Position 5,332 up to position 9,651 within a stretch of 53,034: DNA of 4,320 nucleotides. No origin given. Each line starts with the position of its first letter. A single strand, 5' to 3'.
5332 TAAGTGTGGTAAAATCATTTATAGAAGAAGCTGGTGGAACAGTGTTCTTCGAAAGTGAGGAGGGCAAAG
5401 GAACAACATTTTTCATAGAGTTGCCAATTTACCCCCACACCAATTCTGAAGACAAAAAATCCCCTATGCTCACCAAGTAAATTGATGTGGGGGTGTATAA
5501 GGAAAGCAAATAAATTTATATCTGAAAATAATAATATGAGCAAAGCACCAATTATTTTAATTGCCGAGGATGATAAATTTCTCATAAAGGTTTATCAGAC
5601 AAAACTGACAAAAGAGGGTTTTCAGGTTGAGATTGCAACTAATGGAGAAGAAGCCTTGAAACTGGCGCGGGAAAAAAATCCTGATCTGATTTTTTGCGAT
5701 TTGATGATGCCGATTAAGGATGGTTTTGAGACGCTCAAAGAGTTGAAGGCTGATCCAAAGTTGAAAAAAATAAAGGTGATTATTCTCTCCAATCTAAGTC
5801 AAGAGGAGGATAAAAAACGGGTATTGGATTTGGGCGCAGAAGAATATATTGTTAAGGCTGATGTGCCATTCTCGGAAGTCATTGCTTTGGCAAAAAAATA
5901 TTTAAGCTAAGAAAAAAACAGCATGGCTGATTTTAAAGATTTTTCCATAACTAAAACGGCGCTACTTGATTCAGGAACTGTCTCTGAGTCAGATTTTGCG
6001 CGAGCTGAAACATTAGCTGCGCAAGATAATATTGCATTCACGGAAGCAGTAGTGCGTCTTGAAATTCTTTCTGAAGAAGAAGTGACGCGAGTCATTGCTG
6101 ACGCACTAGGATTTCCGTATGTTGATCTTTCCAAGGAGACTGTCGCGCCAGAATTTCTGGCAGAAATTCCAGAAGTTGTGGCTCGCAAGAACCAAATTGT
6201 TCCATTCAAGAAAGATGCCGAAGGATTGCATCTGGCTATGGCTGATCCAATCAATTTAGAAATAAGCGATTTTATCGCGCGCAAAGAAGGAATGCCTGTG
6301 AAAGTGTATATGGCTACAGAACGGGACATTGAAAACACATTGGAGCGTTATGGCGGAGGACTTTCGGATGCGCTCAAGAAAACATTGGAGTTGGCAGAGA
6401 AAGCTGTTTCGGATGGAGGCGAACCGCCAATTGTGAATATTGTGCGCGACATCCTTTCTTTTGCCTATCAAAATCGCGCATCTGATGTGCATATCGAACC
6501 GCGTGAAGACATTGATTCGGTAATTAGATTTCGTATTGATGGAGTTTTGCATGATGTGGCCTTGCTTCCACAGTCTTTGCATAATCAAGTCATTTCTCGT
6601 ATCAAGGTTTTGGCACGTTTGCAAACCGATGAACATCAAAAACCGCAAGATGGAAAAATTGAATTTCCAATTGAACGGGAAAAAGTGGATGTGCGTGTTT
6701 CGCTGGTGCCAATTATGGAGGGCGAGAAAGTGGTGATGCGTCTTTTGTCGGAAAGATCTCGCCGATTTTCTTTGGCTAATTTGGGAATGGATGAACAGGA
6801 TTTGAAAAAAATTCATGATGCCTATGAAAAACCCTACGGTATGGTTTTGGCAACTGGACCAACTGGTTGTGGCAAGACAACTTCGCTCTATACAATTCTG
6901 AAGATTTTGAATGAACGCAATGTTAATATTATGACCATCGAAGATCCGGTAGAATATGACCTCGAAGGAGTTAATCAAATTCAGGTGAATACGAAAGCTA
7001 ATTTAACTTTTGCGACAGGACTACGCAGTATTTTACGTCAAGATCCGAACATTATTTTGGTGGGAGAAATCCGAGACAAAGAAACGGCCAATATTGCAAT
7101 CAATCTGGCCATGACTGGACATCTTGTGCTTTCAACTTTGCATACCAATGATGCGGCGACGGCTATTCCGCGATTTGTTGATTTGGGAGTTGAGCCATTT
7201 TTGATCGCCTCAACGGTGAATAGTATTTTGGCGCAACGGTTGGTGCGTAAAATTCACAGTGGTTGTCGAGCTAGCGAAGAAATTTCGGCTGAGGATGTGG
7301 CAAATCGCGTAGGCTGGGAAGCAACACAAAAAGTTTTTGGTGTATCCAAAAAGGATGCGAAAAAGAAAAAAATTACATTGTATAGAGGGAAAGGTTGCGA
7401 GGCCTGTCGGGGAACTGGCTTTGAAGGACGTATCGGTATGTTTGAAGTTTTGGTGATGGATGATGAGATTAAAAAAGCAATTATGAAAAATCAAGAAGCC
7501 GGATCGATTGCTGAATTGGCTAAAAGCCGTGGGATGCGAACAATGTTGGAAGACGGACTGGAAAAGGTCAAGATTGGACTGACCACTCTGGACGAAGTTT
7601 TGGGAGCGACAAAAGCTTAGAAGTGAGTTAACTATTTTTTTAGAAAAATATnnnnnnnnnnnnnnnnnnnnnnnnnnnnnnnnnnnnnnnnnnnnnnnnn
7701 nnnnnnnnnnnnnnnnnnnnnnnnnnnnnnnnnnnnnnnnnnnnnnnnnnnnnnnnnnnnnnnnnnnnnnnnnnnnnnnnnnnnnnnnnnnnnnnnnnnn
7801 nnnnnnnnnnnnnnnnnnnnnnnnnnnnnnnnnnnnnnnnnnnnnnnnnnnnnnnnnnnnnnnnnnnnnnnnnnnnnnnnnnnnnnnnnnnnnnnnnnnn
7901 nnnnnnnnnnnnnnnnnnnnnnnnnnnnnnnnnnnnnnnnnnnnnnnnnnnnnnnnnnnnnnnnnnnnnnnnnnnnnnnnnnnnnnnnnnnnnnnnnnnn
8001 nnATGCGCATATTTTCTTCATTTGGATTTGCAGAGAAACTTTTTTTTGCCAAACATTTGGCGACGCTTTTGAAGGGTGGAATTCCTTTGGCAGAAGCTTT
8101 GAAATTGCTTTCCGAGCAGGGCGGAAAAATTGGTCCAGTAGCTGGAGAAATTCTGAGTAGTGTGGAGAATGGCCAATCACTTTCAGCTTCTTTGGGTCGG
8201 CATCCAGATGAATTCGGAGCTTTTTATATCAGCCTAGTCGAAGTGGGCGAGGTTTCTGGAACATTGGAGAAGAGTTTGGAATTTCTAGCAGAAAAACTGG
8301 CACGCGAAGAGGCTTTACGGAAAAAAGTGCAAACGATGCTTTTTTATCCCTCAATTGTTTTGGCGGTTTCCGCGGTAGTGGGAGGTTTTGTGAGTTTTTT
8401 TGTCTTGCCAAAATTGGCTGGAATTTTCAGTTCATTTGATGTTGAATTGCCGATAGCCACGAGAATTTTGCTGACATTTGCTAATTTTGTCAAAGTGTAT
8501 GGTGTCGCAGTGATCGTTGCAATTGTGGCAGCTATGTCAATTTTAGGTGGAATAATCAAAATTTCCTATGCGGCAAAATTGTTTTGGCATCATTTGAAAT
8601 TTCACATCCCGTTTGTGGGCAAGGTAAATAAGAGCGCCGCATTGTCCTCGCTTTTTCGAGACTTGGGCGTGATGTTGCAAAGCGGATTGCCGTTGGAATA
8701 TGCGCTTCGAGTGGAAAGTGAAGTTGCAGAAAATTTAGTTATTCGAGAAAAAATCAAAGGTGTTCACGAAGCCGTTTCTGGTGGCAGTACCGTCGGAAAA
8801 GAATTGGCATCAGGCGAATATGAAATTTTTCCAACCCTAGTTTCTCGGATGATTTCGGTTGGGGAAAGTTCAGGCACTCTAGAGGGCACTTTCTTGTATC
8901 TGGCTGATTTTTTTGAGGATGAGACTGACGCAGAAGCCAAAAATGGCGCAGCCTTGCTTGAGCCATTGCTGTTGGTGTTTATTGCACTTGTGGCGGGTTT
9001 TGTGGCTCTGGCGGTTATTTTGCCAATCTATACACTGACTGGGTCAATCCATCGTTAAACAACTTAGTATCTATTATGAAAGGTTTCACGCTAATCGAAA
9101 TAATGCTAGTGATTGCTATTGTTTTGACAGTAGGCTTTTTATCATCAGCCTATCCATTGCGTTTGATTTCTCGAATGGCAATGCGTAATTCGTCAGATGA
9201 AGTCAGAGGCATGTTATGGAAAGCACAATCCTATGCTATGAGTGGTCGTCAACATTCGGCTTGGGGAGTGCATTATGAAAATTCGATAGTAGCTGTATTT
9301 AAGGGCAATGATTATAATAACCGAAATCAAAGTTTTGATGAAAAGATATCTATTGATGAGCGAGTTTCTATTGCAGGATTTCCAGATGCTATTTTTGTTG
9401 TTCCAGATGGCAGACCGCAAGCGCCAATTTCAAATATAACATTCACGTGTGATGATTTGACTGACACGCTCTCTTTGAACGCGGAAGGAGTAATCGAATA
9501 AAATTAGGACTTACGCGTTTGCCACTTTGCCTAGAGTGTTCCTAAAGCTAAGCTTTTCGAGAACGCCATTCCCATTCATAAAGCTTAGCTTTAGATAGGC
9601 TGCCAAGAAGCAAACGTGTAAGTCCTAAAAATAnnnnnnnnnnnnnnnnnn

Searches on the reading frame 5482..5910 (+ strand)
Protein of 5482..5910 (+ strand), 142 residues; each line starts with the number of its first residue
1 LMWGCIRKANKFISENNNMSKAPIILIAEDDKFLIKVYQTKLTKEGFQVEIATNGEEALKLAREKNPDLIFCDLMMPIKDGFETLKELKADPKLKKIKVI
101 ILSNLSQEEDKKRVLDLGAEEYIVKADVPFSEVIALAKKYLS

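Call 63: search_protein_families(library=pfam, proteins=[window:5482-5910:+])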
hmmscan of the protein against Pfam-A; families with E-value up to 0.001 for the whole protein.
window:5482-5910:+ (142 aa): 2 families
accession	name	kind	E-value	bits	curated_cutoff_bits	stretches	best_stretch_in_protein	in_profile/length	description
PF00072.30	Response_reg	-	1.2e-25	90.2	30.2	1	25-126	1-100/111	Response regulator receiver domain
PF23198.2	PDE8A_N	-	0.00029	21.2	29.6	1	24-117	12-109/147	PDE8A-like, N-terminal domain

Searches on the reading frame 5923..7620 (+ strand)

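Call 63: search_protein_families(library=pfam, proteins=[window:5923-7620:+])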
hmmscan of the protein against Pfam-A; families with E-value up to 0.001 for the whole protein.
window:5923-7620:+ (565 aa): 2 families
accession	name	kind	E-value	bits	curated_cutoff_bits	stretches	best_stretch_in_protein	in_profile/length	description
PF00437.27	T2SSE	-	8.1e-130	433.2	24.9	1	167-560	5-369/370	Type II/IV secretion system protein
PF05157.20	MshEN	-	1.1e-19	70.6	23.1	1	62-146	1-86/90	MshEN domain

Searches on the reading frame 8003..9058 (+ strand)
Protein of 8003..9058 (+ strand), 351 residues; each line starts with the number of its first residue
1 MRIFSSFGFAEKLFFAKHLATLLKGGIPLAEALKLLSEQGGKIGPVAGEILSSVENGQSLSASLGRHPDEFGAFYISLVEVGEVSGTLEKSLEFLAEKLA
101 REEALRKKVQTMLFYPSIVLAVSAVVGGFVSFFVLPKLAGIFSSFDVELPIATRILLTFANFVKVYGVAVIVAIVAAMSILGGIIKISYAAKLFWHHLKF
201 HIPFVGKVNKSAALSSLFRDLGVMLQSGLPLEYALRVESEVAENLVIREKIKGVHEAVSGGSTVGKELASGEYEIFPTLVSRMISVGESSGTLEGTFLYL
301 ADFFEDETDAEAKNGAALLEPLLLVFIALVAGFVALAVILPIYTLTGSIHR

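Call 63: search_protein_families(library=pfam, proteins=[window:8003-9058:+])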
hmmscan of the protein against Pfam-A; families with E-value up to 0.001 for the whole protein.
window:8003-9058:+ (351 aa): 1 family
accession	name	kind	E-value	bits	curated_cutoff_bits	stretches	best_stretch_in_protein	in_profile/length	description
PF00482.28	T2SSF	-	9.8e-55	184.3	25.2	2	15-136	1-125/125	Type II secretion system (T2SS), protein F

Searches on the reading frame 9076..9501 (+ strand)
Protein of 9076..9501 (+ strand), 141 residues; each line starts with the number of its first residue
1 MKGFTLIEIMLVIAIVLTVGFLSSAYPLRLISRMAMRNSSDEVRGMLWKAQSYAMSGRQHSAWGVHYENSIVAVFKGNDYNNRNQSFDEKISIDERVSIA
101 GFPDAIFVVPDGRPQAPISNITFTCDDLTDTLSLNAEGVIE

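Call 16: search_protein_families(library=pfam, proteins=[window:9076-9501:+])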
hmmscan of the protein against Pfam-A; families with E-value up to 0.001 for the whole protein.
window:9076-9501:+ (141 aa): 1 family
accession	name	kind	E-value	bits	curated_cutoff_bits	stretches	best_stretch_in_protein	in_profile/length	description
PF07963.17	N_methyl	-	0.00072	19.5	21.2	0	2-18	5-21/27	Prokaryotic N-terminal methylation motif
